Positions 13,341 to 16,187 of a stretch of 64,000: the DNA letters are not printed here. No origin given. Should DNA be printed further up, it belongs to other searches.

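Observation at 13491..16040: Canonical ADAM (reprolysin zinc site plus disintegrin cysteine pattern plus Cys-rich and stalk) encoded in an algal-type genome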

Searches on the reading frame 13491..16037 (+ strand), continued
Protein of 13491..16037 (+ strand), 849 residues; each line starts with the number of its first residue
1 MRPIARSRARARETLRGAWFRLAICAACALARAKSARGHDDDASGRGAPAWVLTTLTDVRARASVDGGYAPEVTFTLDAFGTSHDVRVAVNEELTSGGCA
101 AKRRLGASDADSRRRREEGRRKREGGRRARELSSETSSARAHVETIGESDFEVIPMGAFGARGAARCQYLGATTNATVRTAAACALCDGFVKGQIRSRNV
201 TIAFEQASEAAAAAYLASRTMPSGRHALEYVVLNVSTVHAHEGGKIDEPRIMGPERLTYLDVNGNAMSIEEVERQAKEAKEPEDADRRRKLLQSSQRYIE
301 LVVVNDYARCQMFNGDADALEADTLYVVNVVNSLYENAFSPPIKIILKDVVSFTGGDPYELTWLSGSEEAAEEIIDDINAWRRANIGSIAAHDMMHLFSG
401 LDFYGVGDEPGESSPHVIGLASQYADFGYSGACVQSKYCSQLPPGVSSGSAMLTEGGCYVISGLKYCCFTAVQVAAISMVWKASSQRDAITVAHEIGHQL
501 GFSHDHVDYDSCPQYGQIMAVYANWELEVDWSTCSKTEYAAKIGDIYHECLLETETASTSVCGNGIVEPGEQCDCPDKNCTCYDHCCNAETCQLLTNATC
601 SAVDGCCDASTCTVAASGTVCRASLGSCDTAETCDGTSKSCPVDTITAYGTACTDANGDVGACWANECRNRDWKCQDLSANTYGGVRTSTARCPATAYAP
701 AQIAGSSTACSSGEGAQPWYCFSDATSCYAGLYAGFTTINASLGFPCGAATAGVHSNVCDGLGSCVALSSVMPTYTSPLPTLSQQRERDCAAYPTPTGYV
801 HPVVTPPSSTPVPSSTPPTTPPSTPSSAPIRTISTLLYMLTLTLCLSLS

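Call 58: find_related_loci(query=A1, collection=genome_contigs, flank=2000)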
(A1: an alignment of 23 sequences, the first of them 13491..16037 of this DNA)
Query A1 (849 aa) in genome_contigs; peptide patterns used: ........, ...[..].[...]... (x = any residue, [..] = any of these).
600 stretches matched a pattern (row limit reached: there are more); 242 encode a relative of the query (tblastn E <= 1e-3); the best 80 are kept; 79 distinct loci.
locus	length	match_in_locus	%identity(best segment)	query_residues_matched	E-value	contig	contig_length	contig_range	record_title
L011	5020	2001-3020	32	288-679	1e-34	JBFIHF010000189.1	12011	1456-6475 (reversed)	MAG: Bradymonadaceae bacterium isolate Mix_sand11.2021.09.Z.14 k141_792828_length_12011_cov_40.8168, whole genome shotgu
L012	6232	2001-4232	42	560-734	2e-14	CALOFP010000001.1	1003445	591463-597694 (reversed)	MAG: uncultured bacterium isolate LOGT_bin.0225 genome assembly, contig: contig_32235, whole genome shotgun sequence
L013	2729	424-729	44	562-657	1e-12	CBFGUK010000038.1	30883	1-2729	MAG TPA_asm: uncultured bacterium isolate SRR17295757_concoct_170 genome assembly, contig: ERZ23398518.1393, whole genom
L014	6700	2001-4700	35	551-714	2e-12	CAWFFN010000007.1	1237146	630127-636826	MAG: uncultured delta proteobacterium isolate MFD00822.bin.1.250 genome assembly, contig: contig_39968, whole genome sho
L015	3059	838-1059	41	560-657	8e-12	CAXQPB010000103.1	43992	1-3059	MAG: Nitrosopumilus sp. isolate 3um_A1Z0725_1.78 genome assembly, contig: k127_1197667, whole genome shotgun sequence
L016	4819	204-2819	40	551-658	2e-11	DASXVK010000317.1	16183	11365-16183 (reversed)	MAG TPA_asm: Polyangia bacterium isolate SMAG_U4743 k141_130835, whole genome shotgun sequence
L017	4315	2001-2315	39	559-653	3e-11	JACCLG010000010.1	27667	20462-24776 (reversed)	MAG: Candidatus Micrarchaeota archaeon isolate Sv174 k141_4207681, whole genome shotgun sequence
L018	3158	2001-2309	44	561-658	4e-11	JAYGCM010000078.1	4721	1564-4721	MAG: Deltaproteobacteria bacterium isolate OC3_3000m_MAG_22 OC3_3000m_contig_1422996, whole genome shotgun sequence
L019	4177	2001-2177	47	562-644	6e-11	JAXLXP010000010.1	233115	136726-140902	MAG: Candidatus Binatia bacterium isolate STL-DESB4 C2.194.fa-10, whole genome shotgun sequence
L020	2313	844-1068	40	562-658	4e-11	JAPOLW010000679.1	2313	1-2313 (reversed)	MAG: bacterium isolate bin127 NODE_679_length_2313_cov_2.825581, whole genome shotgun sequence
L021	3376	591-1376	40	549-731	6e-11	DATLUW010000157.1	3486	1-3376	MAG TPA_asm: Actinomycetota bacterium isolate SMAG_U13176 k141_608907, whole genome shotgun sequence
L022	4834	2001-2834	38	589-730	7e-12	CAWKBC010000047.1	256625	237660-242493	MAG: uncultured proteobacterium isolate MFD04540.bin.3.176 genome assembly, contig: contig_7658, whole genome shotgun se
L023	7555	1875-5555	43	551-659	4e-11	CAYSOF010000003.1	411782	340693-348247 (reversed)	MAG TPA_asm: uncultured Candidatus Binatia bacterium isolate binchicken_co179_115 genome assembly, contig: NODE_71_lengt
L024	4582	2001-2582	31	561-766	2e-11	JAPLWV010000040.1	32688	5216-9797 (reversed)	MAG: Candidatus Micrarchaeota archaeon isolate LacPavin_0920_SED5_MAG_46_22 LacPavin_0920_SED5_scaffold_101324, whole ge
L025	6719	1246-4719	30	556-777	2e-10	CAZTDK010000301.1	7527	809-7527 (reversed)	MAG TPA_asm: uncultured Candidatus Binatia bacterium isolate binchicken_co54_374 genome assembly, contig: NODE_17941_len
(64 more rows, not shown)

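Call 66: find_encoding_contigs(protein=P0037, flank=4000, max_places=8)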
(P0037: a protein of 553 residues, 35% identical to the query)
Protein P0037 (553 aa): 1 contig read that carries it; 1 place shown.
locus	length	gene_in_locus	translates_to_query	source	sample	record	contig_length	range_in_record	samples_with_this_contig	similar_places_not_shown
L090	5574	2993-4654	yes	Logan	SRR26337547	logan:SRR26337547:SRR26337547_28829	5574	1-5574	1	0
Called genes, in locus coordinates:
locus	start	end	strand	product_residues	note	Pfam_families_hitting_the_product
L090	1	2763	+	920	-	?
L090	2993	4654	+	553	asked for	PF01421:Reprolysin, PF13583:Reprolysin_4, PF13688:Reprolysin_5, PF13574:Reprolysin_2, PF13582:Reprolysin_3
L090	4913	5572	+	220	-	?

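Call 70: search_protein_families(library=pfam, proteins=[L011:1530-3530:+, P0173, P0190, P0150, P0170, P0141, P0131, P0132, P0026, P0039], max_evalue=0.001)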
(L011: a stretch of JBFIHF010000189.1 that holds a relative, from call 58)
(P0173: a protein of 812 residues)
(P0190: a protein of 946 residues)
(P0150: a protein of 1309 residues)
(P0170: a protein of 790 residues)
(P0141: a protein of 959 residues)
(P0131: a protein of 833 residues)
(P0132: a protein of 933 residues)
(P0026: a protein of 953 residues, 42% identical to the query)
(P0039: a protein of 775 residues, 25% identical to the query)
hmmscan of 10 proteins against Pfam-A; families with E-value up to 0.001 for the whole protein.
L011:1530-3530:+ (667 aa): 7 families
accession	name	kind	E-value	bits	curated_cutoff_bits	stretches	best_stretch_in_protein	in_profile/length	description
PF01421.25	Reprolysin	-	3.7e-17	63.4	20.8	1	241-367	68-197/200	Reprolysin (M12B) family zinc metalloprotease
PF00200.28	Disintegrin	-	5.2e-10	40.4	35.1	1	386-460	2-73/75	Disintegrin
PF13582.12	Reprolysin_3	-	2.9e-09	37.9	22.4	1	240-319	44-123/123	Metallo-peptidase family M12B Reprolysin-like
PF13688.12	Reprolysin_5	-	7.9e-09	36.5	27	1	170-333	5-185/196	Metallo-peptidase family M12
PF13574.12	Reprolysin_2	-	3.2e-07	30.8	27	1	215-350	34-185/195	Metallo-peptidase family M12B Reprolysin-like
PF13583.11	Reprolysin_4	-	9.6e-07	29.1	22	1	250-325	83-158/203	Metallo-peptidase family M12B Reprolysin-like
PF17771.6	ADAMTS_CR_2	-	0.00069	20.4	27.3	1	508-552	19-69/69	ADAMTS cysteine-rich domain 2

P0173 (812 aa): 7 families
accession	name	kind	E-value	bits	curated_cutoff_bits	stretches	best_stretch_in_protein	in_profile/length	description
PF01421.25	Reprolysin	-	3e-26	93.1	20.8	1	210-429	1-200/200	Reprolysin (M12B) family zinc metalloprotease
PF00200.28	Disintegrin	-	2.3e-23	83.2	35.1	2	658-728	3-75/75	Disintegrin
PF13688.12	Reprolysin_5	-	4.8e-16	60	27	1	212-381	5-160/196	Metallo-peptidase family M12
PF13574.12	Reprolysin_2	-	1.7e-09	38.3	27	1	243-411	12-190/195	Metallo-peptidase family M12B Reprolysin-like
PF13583.11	Reprolysin_4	-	2.7e-08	34.1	22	1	301-385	76-155/203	Metallo-peptidase family M12B Reprolysin-like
PF13582.12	Reprolysin_3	-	1e-06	29.7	22.4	1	314-379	61-123/123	Metallo-peptidase family M12B Reprolysin-like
PF01562.24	Pep_M12B_propep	-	5.4e-06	27.4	23.7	1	49-111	28-92/93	Reprolysin family propeptide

P0190 (946 aa): 6 families
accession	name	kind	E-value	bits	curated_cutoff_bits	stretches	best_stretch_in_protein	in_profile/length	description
PF01421.25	Reprolysin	-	1.1e-29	104.3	20.8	1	289-499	1-200/200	Reprolysin (M12B) family zinc metalloprotease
PF13688.12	Reprolysin_5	-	1.6e-17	64.8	27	1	290-467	4-186/196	Metallo-peptidase family M12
PF00200.28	Disintegrin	-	7.3e-16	59.1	35.1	1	514-592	1-75/75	Disintegrin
PF13574.12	Reprolysin_2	-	3.1e-13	50.5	27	1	320-482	11-187/195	Metallo-peptidase family M12B Reprolysin-like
PF13582.12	Reprolysin_3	-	5.5e-10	40.3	22.4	1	317-452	4-123/123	Metallo-peptidase family M12B Reprolysin-like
PF13583.11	Reprolysin_4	-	1.3e-09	38.4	22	1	316-483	28-191/203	Metallo-peptidase family M12B Reprolysin-like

P0150 (1309 aa): 9 families
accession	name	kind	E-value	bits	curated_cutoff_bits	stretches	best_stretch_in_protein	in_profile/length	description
PF01421.25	Reprolysin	-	1.2e-29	104.2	20.8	1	231-440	1-200/200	Reprolysin (M12B) family zinc metalloprotease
PF25024.1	EGF_TEN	-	1.5e-25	90.6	65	2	946-1099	85-234/234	Teneurin EGF domain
PF00200.28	Disintegrin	-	1.7e-20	74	35.1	2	455-539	1-75/75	Disintegrin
PF13688.12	Reprolysin_5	-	1.5e-17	64.9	27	1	231-417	3-174/196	Metallo-peptidase family M12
PF13574.12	Reprolysin_2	-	1.1e-10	42.1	27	1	257-402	10-154/195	Metallo-peptidase family M12B Reprolysin-like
PF13583.11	Reprolysin_4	-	4e-09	36.9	22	1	233-427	5-175/203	Metallo-peptidase family M12B Reprolysin-like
PF13582.12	Reprolysin_3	-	2.1e-08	35.2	22.4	1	256-391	5-123/123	Metallo-peptidase family M12B Reprolysin-like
PF01562.24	Pep_M12B_propep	-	2.7e-06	28.4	23.7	1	32-107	18-90/93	Reprolysin family propeptide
PF23301.1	EGF_PEAR1L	-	2.9e-05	24.4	37.5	1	1053-1084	8-38/49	Platelet endothelial aggregation receptor 1-like, EGF domain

P0170 (790 aa): 7 families
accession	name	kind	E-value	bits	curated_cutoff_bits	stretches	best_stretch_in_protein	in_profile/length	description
PF01421.25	Reprolysin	-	2.1e-25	90.3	20.8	1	214-420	1-200/200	Reprolysin (M12B) family zinc metalloprotease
PF00200.28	Disintegrin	-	2.5e-24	86.3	35.1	2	435-509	1-75/75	Disintegrin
PF13688.12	Reprolysin_5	-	3.1e-16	60.6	27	1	212-382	1-164/196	Metallo-peptidase family M12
PF13574.12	Reprolysin_2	-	2.2e-11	44.4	27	1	235-387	5-160/195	Metallo-peptidase family M12B Reprolysin-like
PF13582.12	Reprolysin_3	-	6.6e-11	43.2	22.4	1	237-368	3-123/123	Metallo-peptidase family M12B Reprolysin-like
PF13583.11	Reprolysin_4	-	3.8e-08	33.7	22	1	235-380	26-164/203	Metallo-peptidase family M12B Reprolysin-like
PF01562.24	Pep_M12B_propep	-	7.1e-05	23.8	23.7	1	38-92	32-89/93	Reprolysin family propeptide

P0141 (959 aa): 6 families
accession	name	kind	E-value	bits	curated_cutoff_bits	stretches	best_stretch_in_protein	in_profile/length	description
PF13688.12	Reprolysin_5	-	5e-14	53.4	27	1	272-481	3-189/196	Metallo-peptidase family M12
PF01421.25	Reprolysin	-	2.3e-12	47.8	20.8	1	274-506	3-195/200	Reprolysin (M12B) family zinc metalloprotease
PF00200.28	Disintegrin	-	2.3e-11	44.8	35.1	1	521-605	1-75/75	Disintegrin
PF13582.12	Reprolysin_3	-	2.8e-09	38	22.4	1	353-459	34-123/123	Metallo-peptidase family M12B Reprolysin-like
PF13574.12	Reprolysin_2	-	2e-08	34.8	27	1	378-494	70-187/195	Metallo-peptidase family M12B Reprolysin-like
PF13583.11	Reprolysin_4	-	2.1e-07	31.3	22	1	344-498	53-194/203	Metallo-peptidase family M12B Reprolysin-like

P0131 (833 aa): 7 families
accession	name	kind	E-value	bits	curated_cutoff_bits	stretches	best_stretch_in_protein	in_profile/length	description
PF00200.28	Disintegrin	-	4.2e-14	53.5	35.1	1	559-638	1-75/75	Disintegrin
PF01421.25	Reprolysin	-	1.1e-13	52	20.8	1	444-546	104-197/200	Reprolysin (M12B) family zinc metalloprotease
PF13583.11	Reprolysin_4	-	1.9e-06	28.1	22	1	464-535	132-193/203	Metallo-peptidase family M12B Reprolysin-like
PF13574.12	Reprolysin_2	-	1e-05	26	27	1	470-532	123-188/195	Metallo-peptidase family M12B Reprolysin-like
PF13688.12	Reprolysin_5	-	7.4e-05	23.5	27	1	269-514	8-186/196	Metallo-peptidase family M12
PF13582.12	Reprolysin_3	-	0.00012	23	22.4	1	451-489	92-123/123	Metallo-peptidase family M12B Reprolysin-like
PF01562.24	Pep_M12B_propep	-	0.00014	22.8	23.7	1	43-112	25-92/93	Reprolysin family propeptide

P0132 (933 aa): 5 families
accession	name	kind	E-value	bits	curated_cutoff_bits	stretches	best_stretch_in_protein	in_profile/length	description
PF01421.25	Reprolysin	-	1.7e-16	61.3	20.8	1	531-622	109-198/200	Reprolysin (M12B) family zinc metalloprotease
PF00200.28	Disintegrin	-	1.7e-10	41.9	35.1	1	634-719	1-75/75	Disintegrin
PF13688.12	Reprolysin_5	-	2.4e-05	25.1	27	1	511-583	131-172/196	Metallo-peptidase family M12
PF13583.11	Reprolysin_4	-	5.8e-05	23.3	22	1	551-608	135-192/203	Metallo-peptidase family M12B Reprolysin-like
PF13582.12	Reprolysin_3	-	7.3e-05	23.7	22.4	1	532-570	85-123/123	Metallo-peptidase family M12B Reprolysin-like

P0026 (953 aa): 6 families
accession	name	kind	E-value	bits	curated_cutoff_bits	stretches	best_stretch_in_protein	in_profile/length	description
PF01421.25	Reprolysin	-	4.6e-27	95.8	20.8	1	286-481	1-188/200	Reprolysin (M12B) family zinc metalloprotease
PF13688.12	Reprolysin_5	-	3.4e-19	70.3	27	1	285-462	2-189/196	Metallo-peptidase family M12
PF13582.12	Reprolysin_3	-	4.7e-17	63.1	22.4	1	315-434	7-123/123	Metallo-peptidase family M12B Reprolysin-like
PF00200.28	Disintegrin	-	2.8e-14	54.1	35.1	1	501-578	1-75/75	Disintegrin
PF13583.11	Reprolysin_4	-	4.4e-13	49.8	22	1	291-462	8-177/203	Metallo-peptidase family M12B Reprolysin-like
PF13574.12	Reprolysin_2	-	4.9e-11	43.3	27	1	313-476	9-188/195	Metallo-peptidase family M12B Reprolysin-like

P0039 (775 aa): 9 families
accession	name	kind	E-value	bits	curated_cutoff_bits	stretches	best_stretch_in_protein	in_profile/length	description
PF01421.25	Reprolysin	-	3.6e-68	230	20.8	1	240-439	1-200/200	Reprolysin (M12B) family zinc metalloprotease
PF08516.17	ADAM_CR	-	1.4e-24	87.2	29.4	1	532-640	1-106/115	ADAM cysteine-rich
PF00200.28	Disintegrin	-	6.3e-17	62.6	35.1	1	455-527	2-75/75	Disintegrin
PF01562.24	Pep_M12B_propep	-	3.5e-14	53.6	23.7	1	48-144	1-93/93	Reprolysin family propeptide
PF13582.12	Reprolysin_3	-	6.1e-10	40.1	22.4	1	268-363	5-100/123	Metallo-peptidase family M12B Reprolysin-like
PF13688.12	Reprolysin_5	-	1.3e-08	35.7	27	1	239-365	2-131/196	Metallo-peptidase family M12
PF25024.1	EGF_TEN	-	1.3e-06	28.7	65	1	644-712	154-221/234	Teneurin EGF domain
PF07974.19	EGF_2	-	0.00039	21.2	22.1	1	678-710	1-32/32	EGF-like domain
PF13574.12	Reprolysin_2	-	0.00041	20.7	27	1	269-386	10-144/195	Metallo-peptidase family M12B Reprolysin-like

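Call 76: fold_search(model_id=the predicted structure, library=viral)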
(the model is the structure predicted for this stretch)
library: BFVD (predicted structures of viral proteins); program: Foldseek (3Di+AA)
matches with E <= 10: 128; with E <= 0.001: 0
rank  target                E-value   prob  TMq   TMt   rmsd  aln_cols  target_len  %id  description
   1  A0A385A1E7            8.4e-02  0.06  0.05  0.08  22.4       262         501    9  (no name in the UniProt tables at hand)
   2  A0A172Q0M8            1.4e-01  0.06  0.05  0.07  20.2       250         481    8  AAA+ ATPase domain-containing protein [Acinetobacter phage vB_AbaM_ME3]
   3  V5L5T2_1              1.7e-01  0.06  0.07  0.07  24.5       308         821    7  (no name in the UniProt tables at hand)
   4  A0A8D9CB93            2.0e-01  0.15  0.06  0.16  11.4       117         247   10  Sugar phosphate isomerase YwlF [uncultured marine phage]
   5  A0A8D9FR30            2.4e-01  0.02  0.04  0.08  24.1       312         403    9  Putative ATPase [uncultured marine phage]
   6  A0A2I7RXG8            2.8e-01  0.16  0.08  0.14  13.3       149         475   12  SGNH hydrolase-type esterase domain protein [Vibrio phage 1.249.B._10N.261.55.B9]
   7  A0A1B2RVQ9            3.1e-01  0.08  0.05  0.13  20.7       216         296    9  RING-type domain-containing protein [Lymphocystis disease virus 3]
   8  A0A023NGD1            5.8e-01  0.03  0.06  0.08  23.3       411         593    7  (no name in the UniProt tables at hand)
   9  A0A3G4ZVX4            7.2e-01  0.04  0.04  0.08  20.2       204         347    7  PB1 domain-containing protein [Faunusvirus sp.]
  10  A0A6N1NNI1            1.2e+00  0.01  0.04  0.06  20.8       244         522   10  ATPase family protein [Tupanvirus soda lake]
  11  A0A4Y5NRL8            1.3e+00  0.04  0.05  0.13  15.7        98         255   19  (no name in the UniProt tables at hand)
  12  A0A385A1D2            1.4e+00  0.01  0.04  0.07  24.3       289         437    9  (no name in the UniProt tables at hand)
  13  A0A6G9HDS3            1.6e+00  0.03  0.06  0.11  13.2       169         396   10  Thymidylate or Deoxyguanosine kinase [Dikerogammarus haemobaphes virus 1]
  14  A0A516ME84            1.6e+00  0.02  0.04  0.13  15.8       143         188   11  (no name in the UniProt tables at hand)
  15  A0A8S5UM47            1.6e+00  0.02  0.04  0.11  26.4       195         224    8  Uncharacterized protein [Myoviridae sp. ctCo31]
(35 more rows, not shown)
